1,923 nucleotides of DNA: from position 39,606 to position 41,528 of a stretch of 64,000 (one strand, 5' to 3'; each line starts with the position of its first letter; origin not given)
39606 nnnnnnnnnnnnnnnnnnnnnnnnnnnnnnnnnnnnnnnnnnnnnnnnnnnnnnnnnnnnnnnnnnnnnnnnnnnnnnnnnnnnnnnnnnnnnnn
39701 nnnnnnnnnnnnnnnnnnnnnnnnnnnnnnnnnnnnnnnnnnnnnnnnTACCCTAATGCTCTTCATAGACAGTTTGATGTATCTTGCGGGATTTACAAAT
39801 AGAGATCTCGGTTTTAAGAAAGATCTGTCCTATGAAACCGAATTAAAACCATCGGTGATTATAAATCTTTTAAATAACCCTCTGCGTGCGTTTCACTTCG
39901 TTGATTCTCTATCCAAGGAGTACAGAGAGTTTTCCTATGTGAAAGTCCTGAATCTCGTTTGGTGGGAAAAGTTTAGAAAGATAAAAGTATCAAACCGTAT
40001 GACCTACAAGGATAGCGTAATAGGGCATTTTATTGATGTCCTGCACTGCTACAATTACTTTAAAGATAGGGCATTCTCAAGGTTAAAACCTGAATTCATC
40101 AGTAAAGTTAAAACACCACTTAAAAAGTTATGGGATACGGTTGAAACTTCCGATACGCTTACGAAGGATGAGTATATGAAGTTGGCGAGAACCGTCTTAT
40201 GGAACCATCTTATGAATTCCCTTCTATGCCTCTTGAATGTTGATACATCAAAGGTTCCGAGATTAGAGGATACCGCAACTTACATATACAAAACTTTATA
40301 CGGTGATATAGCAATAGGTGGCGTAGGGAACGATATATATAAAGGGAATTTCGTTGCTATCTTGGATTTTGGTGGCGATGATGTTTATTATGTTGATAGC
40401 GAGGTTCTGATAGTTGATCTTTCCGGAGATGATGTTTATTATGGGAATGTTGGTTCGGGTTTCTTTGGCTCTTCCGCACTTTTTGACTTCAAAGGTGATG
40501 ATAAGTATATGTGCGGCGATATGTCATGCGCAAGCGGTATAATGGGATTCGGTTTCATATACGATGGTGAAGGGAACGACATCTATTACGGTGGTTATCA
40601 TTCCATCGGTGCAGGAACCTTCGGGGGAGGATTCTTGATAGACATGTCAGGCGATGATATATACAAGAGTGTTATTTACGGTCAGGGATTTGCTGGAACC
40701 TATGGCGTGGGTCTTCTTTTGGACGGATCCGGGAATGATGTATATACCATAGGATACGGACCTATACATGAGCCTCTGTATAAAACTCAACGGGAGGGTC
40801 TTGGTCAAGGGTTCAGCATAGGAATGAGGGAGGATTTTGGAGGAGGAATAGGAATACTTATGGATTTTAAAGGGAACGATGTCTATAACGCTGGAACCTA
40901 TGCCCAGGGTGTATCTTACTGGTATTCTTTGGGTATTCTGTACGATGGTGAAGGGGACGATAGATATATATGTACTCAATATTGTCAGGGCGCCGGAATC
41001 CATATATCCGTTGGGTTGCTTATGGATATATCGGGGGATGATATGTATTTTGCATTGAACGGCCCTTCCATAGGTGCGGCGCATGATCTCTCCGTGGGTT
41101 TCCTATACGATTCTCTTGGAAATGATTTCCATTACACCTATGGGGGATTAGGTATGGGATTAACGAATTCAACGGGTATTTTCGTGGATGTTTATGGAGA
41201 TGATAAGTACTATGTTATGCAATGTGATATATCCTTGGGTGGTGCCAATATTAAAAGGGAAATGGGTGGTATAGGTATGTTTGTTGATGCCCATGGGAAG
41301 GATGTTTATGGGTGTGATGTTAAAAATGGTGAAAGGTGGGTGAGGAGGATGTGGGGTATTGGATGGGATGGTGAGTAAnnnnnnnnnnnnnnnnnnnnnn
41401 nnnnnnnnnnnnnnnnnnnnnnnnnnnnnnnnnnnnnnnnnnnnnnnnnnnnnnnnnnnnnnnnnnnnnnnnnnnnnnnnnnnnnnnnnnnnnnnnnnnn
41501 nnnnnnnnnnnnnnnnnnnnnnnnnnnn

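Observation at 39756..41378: Twelve tandem ~26-residue repeats with invariant G-(D/N)-D-x-Y core; candidate novel beta-solenoid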

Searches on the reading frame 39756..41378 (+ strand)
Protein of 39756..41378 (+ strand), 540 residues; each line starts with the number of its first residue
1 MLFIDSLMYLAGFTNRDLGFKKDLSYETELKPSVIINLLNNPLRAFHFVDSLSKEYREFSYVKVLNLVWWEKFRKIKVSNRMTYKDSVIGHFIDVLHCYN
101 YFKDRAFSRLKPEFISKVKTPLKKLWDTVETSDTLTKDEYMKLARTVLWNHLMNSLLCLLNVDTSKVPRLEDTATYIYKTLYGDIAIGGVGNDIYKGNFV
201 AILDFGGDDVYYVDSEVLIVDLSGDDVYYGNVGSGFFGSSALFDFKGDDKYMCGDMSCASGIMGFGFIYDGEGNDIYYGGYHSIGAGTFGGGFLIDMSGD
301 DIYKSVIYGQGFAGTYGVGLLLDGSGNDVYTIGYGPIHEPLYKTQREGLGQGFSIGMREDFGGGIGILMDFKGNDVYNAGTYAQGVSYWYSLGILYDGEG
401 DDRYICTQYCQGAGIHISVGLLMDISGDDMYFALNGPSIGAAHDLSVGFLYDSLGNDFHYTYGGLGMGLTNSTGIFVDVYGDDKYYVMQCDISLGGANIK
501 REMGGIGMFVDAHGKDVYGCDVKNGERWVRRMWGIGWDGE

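Call 3: search_protein_families(library=pfam, proteins=[window:39756-41378:+], max_evalue=1)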
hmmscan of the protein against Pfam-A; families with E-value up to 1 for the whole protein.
window:39756-41378:+ (540 aa): 0 families

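Call 4: search_protein_families(library=ncbifam, proteins=[window:39756-41378:+], max_evalue=1)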
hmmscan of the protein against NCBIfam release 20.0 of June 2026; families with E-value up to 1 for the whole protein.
window:39756-41378:+ (540 aa): 0 families

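Call 6: find_homologous_proteins(query=window:39756-41378:+, max_evalue=0.001)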
Query window:39756-41378:+ (540 aa): 2022 proteins with E <= 0.001 among 8000 candidates; the best 120 are listed.
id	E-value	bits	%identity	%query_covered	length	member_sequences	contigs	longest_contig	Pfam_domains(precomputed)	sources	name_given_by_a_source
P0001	0.0e+0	1242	100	100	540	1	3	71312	-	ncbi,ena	-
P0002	0.0e+0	1107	87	100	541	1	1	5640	-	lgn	-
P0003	6.8e-234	796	64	100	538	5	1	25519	-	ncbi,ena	-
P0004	2.4e-218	745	63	94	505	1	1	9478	-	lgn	-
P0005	4.1e-217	741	63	91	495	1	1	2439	-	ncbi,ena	-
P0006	1.8e-208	712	59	99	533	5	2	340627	-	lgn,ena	-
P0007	8.1e-208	710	59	99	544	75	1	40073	-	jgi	jgi:hypothetical protein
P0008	1.2e-204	700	57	97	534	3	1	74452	-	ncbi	-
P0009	7.9e-184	631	55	99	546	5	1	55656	-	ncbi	-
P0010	4.8e-181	622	54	100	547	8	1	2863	-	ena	-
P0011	8.2e-181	621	55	100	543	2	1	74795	-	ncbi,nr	ncbi:MAG: hypothetical protein GXO39_07920 [Thermotogae bacterium]|nr:hypothetical protein [Thermoto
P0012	5.2e-180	618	53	100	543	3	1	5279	-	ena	-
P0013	1.8e-178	613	53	98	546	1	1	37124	-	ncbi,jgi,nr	ncbi:MAG: hypothetical protein GXO29_02040 [Thermotogae bacterium]|nr:hypothetical protein [Thermoto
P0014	4.2e-178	612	53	99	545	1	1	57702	-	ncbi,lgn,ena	-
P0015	2.3e-100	355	41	94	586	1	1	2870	-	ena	-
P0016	5.9e-97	344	39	94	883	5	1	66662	PF12755.14,PF02985.29,PF13646.13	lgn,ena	-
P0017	2.3e-92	329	47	68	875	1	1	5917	PF02985.29,PF13646.13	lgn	-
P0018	2.0e-90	322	45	76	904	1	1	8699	PF13646.13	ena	-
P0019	3.1e-88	315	43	76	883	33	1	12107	PF02985.29,PF03130.23,PF13646.13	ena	-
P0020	1.6e-87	313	41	83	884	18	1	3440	PF13646.13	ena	-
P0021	2.5e-87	312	37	99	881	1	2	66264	PF02985.29,PF03130.23,PF13646.13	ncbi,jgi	-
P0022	3.9e-87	312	37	99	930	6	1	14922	PF02985.29,PF03130.23,PF13513.13,PF13646.13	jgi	-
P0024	9.3e-87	310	38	94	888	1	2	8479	PF13646.13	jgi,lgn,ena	jgi:HEAT repeat protein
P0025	1.0e-86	310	36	94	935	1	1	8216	PF02985.29,PF03130.23,PF13646.13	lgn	-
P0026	1.8e-86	309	36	99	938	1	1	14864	PF02985.29,PF03130.23,PF13646.13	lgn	-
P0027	2.1e-86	309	39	94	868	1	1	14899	PF02985.29,PF13646.13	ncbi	-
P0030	9.7e-86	307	44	76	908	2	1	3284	PF13646.13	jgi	-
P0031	1.3e-85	306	37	93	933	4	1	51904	PF02985.29,PF03130.23,PF13646.13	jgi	-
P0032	1.5e-85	306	37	97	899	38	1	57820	PF03130.23,PF13646.13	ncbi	-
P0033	4.9e-85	305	37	99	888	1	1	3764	PF03130.23,PF13646.13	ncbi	-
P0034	5.6e-85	304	42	81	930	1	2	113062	PF03130.23,PF13646.13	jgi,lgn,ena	-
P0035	6.0e-85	304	45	75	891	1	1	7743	PF13646.13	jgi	jgi:HEAT repeat protein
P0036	6.7e-85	304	37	99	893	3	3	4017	PF13646.13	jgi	-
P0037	8.1e-85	304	44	76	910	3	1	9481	PF13646.13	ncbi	-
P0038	9.9e-85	304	45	75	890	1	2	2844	PF03130.23,PF13646.13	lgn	-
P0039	1.2e-84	303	36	99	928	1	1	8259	PF13646.13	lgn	-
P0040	2.8e-84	302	42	78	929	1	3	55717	PF02985.29,PF03130.23,PF13646.13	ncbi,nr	ncbi:MAG: HEAT repeat domain-containing protein [candidate division WOR-3 bacterium]|nr:HEAT repeat 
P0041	4.8e-84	301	43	79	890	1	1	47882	PF03130.23,PF13646.13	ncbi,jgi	-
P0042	5.4e-84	301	38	99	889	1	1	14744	PF03130.23,PF13646.13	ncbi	-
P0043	9.6e-84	300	37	99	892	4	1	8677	PF13646.13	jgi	-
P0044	1.7e-83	300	37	99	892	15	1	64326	PF13646.13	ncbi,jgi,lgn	-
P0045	1.8e-83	299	37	100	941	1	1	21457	PF03130.23,PF13646.13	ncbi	-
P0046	2.1e-83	299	36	99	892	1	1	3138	PF03130.23,PF13646.13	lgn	-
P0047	2.4e-83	299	43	70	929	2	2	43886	PF02985.29,PF13646.13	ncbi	ncbi:MAG: hypothetical protein ABIK81_00085 [candidate division WOR-3 bacterium]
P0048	5.3e-83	298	34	99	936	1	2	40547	PF02985.29,PF03130.23,PF13646.13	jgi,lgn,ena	jgi:hypothetical protein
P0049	7.1e-83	297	45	68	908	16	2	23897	PF13646.13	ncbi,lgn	ncbi:MAG: hypothetical protein ABIM83_07160 [candidate division WOR-3 bacterium]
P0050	1.4e-82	296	41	73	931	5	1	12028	PF02985.29,PF03130.23,PF13646.13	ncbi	ncbi:MAG: HEAT repeat domain-containing protein [candidate division WOR-3 bacterium]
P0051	1.5e-82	296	38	97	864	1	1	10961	PF03130.23,PF13646.13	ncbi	-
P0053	1.7e-82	296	37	99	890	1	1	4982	PF03130.23,PF13646.13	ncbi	-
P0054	1.8e-82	296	41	71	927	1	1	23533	PF02985.29,PF03130.23,PF13646.13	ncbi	-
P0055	2.8e-82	295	43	71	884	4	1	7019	PF13646.13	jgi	jgi:hypothetical protein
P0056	3.3e-82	295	45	64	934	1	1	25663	PF13646.13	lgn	-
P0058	7.2e-82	294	35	99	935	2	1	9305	PF02985.29,PF03130.23,PF13513.13,PF13646.13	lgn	-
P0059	7.2e-82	294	35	99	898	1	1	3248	PF13646.13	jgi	jgi:HEAT repeat protein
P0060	9.1e-82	294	35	99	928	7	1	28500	PF03130.23,PF13646.13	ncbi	ncbi:MAG: HEAT repeat domain-containing protein [candidate division WOR-3 bacterium]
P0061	1.2e-81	293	41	72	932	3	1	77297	PF02985.29,PF13646.13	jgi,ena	-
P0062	1.4e-81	293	37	99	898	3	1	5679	PF03130.23,PF13646.13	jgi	-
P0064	1.7e-81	293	34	100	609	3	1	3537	-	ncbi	ncbi:MAG: hypothetical protein ABIM46_08960 [candidate division WOR-3 bacterium]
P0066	2.5e-81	292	37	98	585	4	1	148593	-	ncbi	-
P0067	5.1e-81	291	43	75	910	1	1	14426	PF03130.23,PF13646.13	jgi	jgi:HEAT repeat protein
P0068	5.6e-81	291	37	99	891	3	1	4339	PF13646.13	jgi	jgi:hypothetical protein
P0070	7.9e-81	291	47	62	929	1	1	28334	PF03130.23,PF13646.13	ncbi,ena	-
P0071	8.4e-81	291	36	96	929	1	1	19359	PF03130.23,PF13646.13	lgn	-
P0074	2.0e-80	289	35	99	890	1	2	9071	PF13646.13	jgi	jgi:HEAT repeat protein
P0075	8.4e-80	287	41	76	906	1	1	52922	PF13646.13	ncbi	-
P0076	1.5e-79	286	33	99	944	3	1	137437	PF03130.23,PF13646.13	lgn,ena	-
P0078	2.1e-79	286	36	99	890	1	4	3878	PF03130.23,PF13646.13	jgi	-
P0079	2.5e-79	286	37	96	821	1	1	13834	PF13646.13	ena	-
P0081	3.2e-79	285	33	97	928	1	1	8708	PF13513.13,PF13646.13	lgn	-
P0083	3.4e-79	285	35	99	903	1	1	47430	PF13646.13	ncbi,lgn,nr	ncbi:MAG: hypothetical protein JXA60_03420 [Candidatus Coatesbacteria bacterium]|nr:hypothetical pro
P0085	4.2e-79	285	35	99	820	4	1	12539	PF13646.13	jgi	-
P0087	4.4e-79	285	35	99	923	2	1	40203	PF03130.23,PF13646.13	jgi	jgi:hypothetical protein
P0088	5.4e-79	285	36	99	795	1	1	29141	PF13646.13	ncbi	-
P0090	6.4e-79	284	36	99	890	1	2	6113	PF02985.29,PF13646.13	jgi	jgi:HEAT repeat protein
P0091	7.0e-79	284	35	99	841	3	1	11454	PF13646.13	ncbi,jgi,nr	ncbi:MAG: HEAT repeat domain-containing protein [Candidatus Cloacimonetes bacterium]|nr:HEAT repeat 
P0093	1.0e-78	284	37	100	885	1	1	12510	PF02985.29,PF13646.13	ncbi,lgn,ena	-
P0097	2.5e-78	282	36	99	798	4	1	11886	PF13646.13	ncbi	-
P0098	3.5e-78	282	36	97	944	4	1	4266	PF02985.29,PF03130.23,PF13513.13,PF13646.13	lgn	-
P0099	3.5e-78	282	44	67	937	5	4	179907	PF13646.13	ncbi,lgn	-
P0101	8.4e-78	281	34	98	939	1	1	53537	PF02985.29,PF13646.13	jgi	jgi:hypothetical protein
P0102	9.2e-78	281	44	65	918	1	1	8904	PF02985.29,PF13646.13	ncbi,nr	ncbi:HEAT repeat domain-containing protein [candidate division WOR-3 bacterium]|nr:HEAT repeat domai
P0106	5.3e-77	278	39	76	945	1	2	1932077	PF13646.13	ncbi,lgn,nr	ncbi:MAG: HEAT repeat domain-containing protein [Calditrichaeota bacterium]|nr:HEAT repeat domain-co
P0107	5.9e-77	278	35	98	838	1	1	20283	PF13646.13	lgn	-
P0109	7.5e-77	278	34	96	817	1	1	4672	PF13646.13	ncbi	-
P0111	8.9e-77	277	43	69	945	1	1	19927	PF13646.13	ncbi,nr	ncbi:HEAT repeat domain-containing protein [bacterium]|nr:HEAT repeat domain-containing protein [bac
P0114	1.5e-76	277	36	99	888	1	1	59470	PF03130.23,PF13646.13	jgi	jgi:hypothetical protein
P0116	1.8e-76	276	34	100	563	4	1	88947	-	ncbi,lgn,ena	-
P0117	1.9e-76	276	36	97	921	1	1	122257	PF13646.13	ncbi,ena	-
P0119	3.0e-76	276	35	99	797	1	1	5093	PF13646.13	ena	-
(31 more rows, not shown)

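Call 7: search_solved_structures(query=window:39756-41378:+, max_evalue=10, show_alignments=2)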
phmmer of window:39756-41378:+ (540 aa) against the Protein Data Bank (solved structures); distinct sequences matched with E-value up to 10: 2.
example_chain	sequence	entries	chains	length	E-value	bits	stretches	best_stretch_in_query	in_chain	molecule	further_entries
3q1n_A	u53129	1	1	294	0.38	12.7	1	298-367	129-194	Galactose mutarotase related enzyme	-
7v2a_D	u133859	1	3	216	0.92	11.4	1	252-295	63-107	The light chain of XG014 Fab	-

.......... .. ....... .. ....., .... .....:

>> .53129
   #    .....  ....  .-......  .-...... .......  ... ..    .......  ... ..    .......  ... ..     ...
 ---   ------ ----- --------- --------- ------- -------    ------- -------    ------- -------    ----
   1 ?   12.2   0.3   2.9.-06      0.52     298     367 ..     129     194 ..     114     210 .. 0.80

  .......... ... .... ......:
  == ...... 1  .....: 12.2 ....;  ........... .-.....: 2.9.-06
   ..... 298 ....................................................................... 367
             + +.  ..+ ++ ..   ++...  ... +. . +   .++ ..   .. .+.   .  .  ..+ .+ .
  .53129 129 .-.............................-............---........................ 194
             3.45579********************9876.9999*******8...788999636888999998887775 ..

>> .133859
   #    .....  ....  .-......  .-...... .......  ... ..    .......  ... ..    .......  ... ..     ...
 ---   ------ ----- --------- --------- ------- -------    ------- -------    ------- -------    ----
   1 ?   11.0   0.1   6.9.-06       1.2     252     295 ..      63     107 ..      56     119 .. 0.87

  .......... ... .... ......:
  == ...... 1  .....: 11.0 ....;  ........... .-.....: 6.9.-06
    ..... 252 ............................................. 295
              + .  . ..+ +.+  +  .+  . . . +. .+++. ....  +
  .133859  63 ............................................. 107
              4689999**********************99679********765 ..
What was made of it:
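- Tried and rejected: The single sequence gave nothing (call 7).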

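Call 13: search_protein_families(library=pfam, proteins=[P0106, P0040, P0016, P0064, P0116], max_evalue=0.1)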
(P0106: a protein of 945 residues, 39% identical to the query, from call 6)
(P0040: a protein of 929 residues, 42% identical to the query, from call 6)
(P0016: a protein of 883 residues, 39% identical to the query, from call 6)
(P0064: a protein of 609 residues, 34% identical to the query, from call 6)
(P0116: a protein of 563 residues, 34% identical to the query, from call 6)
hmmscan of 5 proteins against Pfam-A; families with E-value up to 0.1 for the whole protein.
P0106 (945 aa): 4 families
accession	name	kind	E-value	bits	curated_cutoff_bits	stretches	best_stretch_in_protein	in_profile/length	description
PF13646.12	HEAT_2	-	2e-14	54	27.7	2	722-803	6-87/88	HEAT repeats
PF03130.22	HEAT_PBS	-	0.0024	18.7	20.9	0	769-788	6-25/27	PBS lyase HEAT-like repeat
PF02985.28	HEAT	-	0.0043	17.6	23.5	0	813-835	3-25/31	HEAT repeat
PF13513.12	HEAT_EZ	-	0.026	15.5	27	0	799-835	13-53/55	HEAT-like repeat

P0040 (929 aa): 5 families
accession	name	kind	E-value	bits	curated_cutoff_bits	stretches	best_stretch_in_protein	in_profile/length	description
PF13646.12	HEAT_2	-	4.7e-18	65.7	27.7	3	753-822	18-88/88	HEAT repeats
PF03130.22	HEAT_PBS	-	2.1e-07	31.2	20.9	1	721-747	1-27/27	PBS lyase HEAT-like repeat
PF02985.28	HEAT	-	8.9e-06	25.9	23.5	0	708-732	3-27/31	HEAT repeat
PF13513.12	HEAT_EZ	-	0.0044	18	27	0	770-793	32-55/55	HEAT-like repeat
PF06739.17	SBBP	-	0.016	15.6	20.5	1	386-411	6-30/38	Beta-propeller repeat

P0016 (883 aa): 7 families
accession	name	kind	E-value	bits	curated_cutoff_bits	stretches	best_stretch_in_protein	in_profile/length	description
PF13646.12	HEAT_2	-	1.4e-15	57.8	27.7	2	738-792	7-61/88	HEAT repeats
PF02985.28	HEAT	-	1.1e-10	41.2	23.5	0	674-696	4-26/31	HEAT repeat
PF12755.13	Vac14_Fab1_bd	-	1.1e-05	26.4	22.1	1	814-863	16-65/97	Vacuolar 14 Fab1-binding region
PF12717.13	Cnd1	-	0.0014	19.1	26.4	0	758-835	54-128/162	non-SMC mitotic condensation complex subunit 1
PF13513.12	HEAT_EZ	-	0.0018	19.2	27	0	737-758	34-55/55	HEAT-like repeat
PF03130.22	HEAT_PBS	-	0.026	15.5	20.9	0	747-773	1-27/27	PBS lyase HEAT-like repeat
PF04118.20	Dopey_N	-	0.053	13.1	26.4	0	652-726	213-286/306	Dopey, N-terminal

P0064 (609 aa): 0 families

P0116 (563 aa): 0 families

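Call 14: find_encoding_contigs(protein=P0011, flank=6000, max_places=3)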
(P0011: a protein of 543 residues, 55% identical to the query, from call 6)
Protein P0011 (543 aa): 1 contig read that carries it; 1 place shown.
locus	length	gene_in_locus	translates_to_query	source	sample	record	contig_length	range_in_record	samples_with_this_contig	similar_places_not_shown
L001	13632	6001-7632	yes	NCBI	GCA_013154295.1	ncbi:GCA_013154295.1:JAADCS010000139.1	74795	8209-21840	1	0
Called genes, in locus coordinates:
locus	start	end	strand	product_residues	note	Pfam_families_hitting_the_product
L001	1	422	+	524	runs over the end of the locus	PF25292:Beta-prop_CGLA (faint), PF01839:FG-GAP (faint), PF13360:PQQ_2 (weak), PF13570:Beta-prop_ACSF4 (weak), PF13517:FG-GAP_3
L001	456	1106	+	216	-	PF00923:TAL_FSA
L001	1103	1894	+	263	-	PF02470:MlaD, PF28544:Helical_needle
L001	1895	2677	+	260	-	PF00950:ABC-3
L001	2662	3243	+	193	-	PF01569:PAP2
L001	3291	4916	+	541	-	PF18942:DUF5689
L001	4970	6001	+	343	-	-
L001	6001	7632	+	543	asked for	-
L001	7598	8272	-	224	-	PF01209:Ubie_methyltran, PF13847:Methyltransf_31 (weak), PF08241:Methyltransf_11, PF13649:Methyltransf_25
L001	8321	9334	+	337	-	PF02463:SMC_N, PF13175:AAA_15, PF13476:AAA_23, PF13555:AAA_29 (weak), PF13304:AAA_21 (weak)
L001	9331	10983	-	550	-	-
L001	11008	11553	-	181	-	-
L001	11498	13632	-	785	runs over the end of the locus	PF02190:LON_substr_bdg, PF00004:AAA, PF07728:AAA_5 (weak), PF22667:Lon_lid, PF05362:Lon_C, PF13541:ChlI (weak)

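Call 15: find_encoding_contigs(protein=P0106, flank=6000, max_places=3)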
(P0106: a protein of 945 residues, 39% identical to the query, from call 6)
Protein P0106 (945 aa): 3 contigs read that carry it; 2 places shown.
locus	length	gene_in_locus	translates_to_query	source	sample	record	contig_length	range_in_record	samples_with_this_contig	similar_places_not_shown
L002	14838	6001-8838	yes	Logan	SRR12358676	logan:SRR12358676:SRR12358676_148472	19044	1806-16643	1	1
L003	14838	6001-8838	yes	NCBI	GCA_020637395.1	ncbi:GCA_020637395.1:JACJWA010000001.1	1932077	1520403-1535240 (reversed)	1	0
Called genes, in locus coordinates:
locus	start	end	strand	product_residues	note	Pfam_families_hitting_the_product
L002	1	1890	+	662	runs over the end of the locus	PF02574:S-methyl_trans, PF02219:MTHFR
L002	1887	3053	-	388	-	PF02771:Acyl-CoA_dh_N, PF02770:Acyl-CoA_dh_M, PF00441:Acyl-CoA_dh_1, PF08028:Acyl-CoA_dh_2 (weak)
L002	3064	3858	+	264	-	PF02578:Cu-oxidase_4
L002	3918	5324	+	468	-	PF02812:ELFV_dehydrog_N, PF00208:ELFV_dehydrog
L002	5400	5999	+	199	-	PF04263:TPK_catalytic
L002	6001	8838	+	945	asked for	PF13646:HEAT_2 (weak)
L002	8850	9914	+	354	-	PF05343:Peptidase_M42, PF01546:Peptidase_M20 (weak)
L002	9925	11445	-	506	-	PF18962:Por_Secre_tail (weak)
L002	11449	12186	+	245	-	PF00106:adh_short, PF08659:KR, PF13561:adh_short_C2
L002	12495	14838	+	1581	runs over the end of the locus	?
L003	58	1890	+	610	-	PF02574:S-methyl_trans, PF02219:MTHFR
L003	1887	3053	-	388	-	PF02771:Acyl-CoA_dh_N, PF02770:Acyl-CoA_dh_M, PF00441:Acyl-CoA_dh_1, PF08028:Acyl-CoA_dh_2 (weak)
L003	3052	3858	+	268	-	PF02578:Cu-oxidase_4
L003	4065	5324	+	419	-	PF02812:ELFV_dehydrog_N, PF00208:ELFV_dehydrog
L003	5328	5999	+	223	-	PF04263:TPK_catalytic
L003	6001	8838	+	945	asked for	PF13646:HEAT_2 (weak)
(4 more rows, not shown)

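Call 16: find_encoding_contigs(protein=P0001, flank=8000, max_places=3)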
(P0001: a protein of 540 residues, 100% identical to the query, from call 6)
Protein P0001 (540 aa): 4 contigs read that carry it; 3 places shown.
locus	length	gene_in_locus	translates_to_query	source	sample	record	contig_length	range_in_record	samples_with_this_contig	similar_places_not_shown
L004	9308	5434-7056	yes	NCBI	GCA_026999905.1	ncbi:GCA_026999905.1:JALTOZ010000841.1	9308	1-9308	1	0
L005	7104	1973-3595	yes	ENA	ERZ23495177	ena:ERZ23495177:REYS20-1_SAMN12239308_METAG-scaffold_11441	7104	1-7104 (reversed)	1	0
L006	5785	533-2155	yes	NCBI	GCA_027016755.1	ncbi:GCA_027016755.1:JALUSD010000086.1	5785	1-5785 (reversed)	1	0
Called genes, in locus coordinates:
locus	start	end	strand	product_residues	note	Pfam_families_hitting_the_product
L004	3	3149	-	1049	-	?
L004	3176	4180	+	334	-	-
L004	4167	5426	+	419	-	PF02830:V4R (weak)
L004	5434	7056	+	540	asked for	-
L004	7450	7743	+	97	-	-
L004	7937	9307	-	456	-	?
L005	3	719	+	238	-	?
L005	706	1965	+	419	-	PF02830:V4R (weak)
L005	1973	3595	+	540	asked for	-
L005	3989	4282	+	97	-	-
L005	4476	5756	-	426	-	PF01433:Peptidase_M1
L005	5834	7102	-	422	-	?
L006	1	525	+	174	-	?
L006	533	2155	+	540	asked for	-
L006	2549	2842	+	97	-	-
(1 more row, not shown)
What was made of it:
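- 39756..41378 (+): Complete gene, 540 aa plus stop. It belongs to a large unnamed family built as helical N-domain, then beta-solenoid, then an optional HEAT array. An identical protein (P0001) occurs on 3-4 MAG contigs (calls 6, 16).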

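Call 20: predict_structure(alignment_id=A1)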
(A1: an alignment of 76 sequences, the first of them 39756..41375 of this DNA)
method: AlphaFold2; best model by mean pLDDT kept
length: 540 residues; sequences in the alignment: 76
mean_pLDDT: 94.3   pTM: 0.94
mean pLDDT of the five models: 94.3, 93.8, 93.7, 93.4, 93.1
residues with pLDDT >= 90: 460; 70-90: 74; 50-70: 6; < 50: 0
segments of 3 or more residues with pLDDT < 50: none
pLDDT, mean of each block of 10 residues (from residue 1): 91 92 92 97 97 95 95 92 81 95 98 95 82 83 97 98 86 92 94 95 97 91 97 96 98 96 98 98 97 98 97 98 99 87 88 95 98 97 96 98 96 97 98 94 97 98 93 97 96 92 91 95 91 89
secondary structure, 60 per line:
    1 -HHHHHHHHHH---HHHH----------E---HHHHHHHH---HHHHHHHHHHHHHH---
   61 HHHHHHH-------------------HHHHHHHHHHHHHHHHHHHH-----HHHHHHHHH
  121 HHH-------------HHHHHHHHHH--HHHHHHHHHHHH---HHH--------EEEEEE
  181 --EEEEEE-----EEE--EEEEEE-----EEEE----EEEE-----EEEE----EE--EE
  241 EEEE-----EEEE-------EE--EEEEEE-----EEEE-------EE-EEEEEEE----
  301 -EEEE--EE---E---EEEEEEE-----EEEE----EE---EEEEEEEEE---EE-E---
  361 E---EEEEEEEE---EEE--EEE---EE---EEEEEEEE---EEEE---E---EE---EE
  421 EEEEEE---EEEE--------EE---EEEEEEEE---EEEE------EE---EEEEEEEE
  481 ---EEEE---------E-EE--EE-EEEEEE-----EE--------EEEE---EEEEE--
elements in order: H2-11 H15-18 H33-40 H44-57 H61-67 H87-106 H112-123 H137-146 H149-160 E175-180 E183-188 E194-196 E199-204 E210-213 E218-221 E227-230 E239-244 E250-253 E265-270 E276-279 E290-296 E302-305 E317-323 E329-332 E342-350 E365-372 E376-378 E381-383 E392-399 E403-406 E419-426 E430-433 E447-454 E458-461 E473-480 E484-487 E506-511 E527-530 E534-538
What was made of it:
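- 39756..40271 (+): N-terminal all-helical domain (aa 1-172). It probably caps the N-terminal end of the solenoid. It starts at the family's conserved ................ motif, and P42 is invariant. DSSP shows helices from aa 2 to 160 (call 20).
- Checked: It runs to about aa 172, not 190 (call 20).
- AlphaFold2 gives pLDDT 94.3 and pTM 0.94, with regular strand triplets from aa 175 to 540 (call 20). AlphaFold2 models the fold confidently without ions (call 20).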
